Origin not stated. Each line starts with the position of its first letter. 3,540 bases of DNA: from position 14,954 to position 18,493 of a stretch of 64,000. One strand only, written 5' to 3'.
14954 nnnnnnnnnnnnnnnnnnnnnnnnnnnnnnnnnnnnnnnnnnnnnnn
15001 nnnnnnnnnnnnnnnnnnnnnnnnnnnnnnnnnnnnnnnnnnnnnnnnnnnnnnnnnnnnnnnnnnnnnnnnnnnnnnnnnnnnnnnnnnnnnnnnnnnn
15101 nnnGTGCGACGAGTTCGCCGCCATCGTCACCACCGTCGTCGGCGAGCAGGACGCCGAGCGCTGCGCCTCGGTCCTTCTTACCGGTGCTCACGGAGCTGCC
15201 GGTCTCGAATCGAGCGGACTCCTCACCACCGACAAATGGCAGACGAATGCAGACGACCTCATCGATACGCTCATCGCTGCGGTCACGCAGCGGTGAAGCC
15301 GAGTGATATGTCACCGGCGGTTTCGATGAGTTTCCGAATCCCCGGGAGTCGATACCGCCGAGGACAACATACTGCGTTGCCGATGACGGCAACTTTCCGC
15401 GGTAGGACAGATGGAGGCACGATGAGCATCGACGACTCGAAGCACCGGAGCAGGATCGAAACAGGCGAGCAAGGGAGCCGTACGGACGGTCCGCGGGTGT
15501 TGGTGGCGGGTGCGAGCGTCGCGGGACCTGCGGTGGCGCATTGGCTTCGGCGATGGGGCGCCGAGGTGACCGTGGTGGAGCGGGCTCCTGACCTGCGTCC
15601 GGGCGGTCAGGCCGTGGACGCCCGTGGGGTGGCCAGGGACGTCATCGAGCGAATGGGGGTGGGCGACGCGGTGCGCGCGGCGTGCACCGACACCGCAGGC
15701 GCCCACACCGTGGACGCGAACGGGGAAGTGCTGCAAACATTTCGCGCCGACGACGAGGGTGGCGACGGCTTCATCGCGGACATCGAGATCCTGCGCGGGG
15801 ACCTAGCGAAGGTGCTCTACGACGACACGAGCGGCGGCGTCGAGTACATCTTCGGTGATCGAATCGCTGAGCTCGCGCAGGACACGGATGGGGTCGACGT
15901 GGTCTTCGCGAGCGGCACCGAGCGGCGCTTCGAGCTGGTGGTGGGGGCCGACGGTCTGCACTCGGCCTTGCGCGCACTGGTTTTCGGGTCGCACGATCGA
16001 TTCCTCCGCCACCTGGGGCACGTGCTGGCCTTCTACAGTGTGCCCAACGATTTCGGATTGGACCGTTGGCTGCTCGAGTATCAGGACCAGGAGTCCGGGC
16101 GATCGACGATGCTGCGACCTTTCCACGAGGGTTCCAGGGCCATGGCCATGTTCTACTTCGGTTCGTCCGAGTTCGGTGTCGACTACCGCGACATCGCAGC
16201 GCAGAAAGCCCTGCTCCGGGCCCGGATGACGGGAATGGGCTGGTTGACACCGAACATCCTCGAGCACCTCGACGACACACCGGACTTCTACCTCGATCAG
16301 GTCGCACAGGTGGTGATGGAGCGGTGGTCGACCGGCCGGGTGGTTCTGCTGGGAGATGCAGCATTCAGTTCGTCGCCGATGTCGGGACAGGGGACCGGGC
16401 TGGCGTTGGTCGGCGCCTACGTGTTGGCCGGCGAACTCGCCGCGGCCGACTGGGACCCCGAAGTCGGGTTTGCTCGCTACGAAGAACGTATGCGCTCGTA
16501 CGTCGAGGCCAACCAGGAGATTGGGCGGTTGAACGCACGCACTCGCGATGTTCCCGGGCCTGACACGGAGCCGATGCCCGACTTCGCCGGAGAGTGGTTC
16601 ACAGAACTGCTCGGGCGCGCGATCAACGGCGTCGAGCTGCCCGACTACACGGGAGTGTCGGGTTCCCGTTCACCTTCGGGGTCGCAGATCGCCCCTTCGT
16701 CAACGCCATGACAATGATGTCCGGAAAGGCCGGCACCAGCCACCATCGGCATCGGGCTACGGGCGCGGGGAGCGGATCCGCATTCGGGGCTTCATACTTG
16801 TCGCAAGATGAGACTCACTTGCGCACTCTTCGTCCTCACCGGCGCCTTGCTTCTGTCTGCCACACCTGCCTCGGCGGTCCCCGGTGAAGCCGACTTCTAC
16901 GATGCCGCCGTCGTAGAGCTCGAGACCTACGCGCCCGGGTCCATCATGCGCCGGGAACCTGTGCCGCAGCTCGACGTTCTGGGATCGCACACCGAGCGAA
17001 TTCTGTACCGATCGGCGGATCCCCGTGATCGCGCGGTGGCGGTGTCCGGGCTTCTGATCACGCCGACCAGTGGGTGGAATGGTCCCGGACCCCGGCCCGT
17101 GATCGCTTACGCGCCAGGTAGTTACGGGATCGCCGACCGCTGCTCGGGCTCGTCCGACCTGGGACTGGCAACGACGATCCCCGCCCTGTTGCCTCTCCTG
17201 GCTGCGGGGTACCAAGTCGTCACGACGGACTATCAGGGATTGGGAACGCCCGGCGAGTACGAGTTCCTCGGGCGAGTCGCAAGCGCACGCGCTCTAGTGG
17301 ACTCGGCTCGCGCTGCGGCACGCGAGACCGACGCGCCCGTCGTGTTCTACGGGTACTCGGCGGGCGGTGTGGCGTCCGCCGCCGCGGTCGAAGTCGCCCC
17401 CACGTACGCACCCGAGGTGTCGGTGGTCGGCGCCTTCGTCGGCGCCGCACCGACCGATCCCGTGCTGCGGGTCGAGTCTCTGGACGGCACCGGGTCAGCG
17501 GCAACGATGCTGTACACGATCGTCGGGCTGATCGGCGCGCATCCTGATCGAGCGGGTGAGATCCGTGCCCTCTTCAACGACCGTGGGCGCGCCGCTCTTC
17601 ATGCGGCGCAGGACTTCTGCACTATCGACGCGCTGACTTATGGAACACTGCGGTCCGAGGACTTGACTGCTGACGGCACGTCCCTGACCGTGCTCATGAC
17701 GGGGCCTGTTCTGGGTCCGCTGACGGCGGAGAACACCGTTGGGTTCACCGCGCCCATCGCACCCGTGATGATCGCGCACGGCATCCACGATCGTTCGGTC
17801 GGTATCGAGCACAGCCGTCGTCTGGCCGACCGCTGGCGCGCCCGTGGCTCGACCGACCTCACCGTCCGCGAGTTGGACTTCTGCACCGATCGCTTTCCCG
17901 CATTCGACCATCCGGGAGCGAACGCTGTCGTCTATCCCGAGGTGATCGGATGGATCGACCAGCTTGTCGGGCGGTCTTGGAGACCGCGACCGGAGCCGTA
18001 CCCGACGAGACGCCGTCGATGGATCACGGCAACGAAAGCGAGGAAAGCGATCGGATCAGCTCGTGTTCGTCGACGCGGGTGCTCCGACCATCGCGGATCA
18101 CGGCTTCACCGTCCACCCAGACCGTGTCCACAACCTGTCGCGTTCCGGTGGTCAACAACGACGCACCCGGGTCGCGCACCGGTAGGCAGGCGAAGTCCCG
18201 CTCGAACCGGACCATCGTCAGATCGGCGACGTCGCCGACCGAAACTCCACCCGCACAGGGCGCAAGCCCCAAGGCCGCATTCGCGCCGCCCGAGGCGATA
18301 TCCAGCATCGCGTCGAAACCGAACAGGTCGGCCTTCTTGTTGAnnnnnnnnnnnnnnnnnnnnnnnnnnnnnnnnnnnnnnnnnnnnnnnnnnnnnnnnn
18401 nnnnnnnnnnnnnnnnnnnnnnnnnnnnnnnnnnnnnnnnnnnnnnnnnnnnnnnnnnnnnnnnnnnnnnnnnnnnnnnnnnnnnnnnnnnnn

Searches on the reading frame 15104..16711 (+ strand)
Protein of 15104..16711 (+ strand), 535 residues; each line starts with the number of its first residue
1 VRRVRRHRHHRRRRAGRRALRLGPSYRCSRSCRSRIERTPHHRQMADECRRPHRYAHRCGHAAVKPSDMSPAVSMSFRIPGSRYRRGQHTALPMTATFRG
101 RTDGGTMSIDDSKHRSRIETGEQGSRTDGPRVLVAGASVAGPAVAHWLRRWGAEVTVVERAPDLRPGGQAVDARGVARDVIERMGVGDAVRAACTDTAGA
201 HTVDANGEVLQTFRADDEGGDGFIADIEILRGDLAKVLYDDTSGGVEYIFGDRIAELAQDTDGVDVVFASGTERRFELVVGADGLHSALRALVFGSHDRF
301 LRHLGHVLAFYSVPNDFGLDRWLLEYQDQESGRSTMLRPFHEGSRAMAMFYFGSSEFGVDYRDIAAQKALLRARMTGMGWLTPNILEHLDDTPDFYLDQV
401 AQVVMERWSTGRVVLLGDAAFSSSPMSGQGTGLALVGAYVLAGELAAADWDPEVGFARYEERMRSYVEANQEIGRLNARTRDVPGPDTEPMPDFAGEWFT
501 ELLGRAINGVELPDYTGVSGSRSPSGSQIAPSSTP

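Call 73: search_protein_families(library=pfam, proteins=[window:15104-16711:+], max_evalue=1e-8)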
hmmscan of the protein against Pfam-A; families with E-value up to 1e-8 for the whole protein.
window:15104-16711:+ (535 aa): 1 family
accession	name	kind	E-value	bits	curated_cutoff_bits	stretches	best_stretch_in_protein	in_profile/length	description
PF01494.25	FAD_binding_3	-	1.3e-21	77.6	22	1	132-448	4-321/349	FAD binding domain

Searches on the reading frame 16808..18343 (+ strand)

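Call 73: search_protein_families(library=pfam, proteins=[window:16808-18343:+], max_evalue=1e-8)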
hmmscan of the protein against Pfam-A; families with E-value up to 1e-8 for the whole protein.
window:16808-18343:+ (511 aa): 1 family
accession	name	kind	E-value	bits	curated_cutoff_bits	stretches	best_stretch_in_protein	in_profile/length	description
PF03583.20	LIP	-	4.8e-38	131.6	23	1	127-385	19-276/286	Secretory lipase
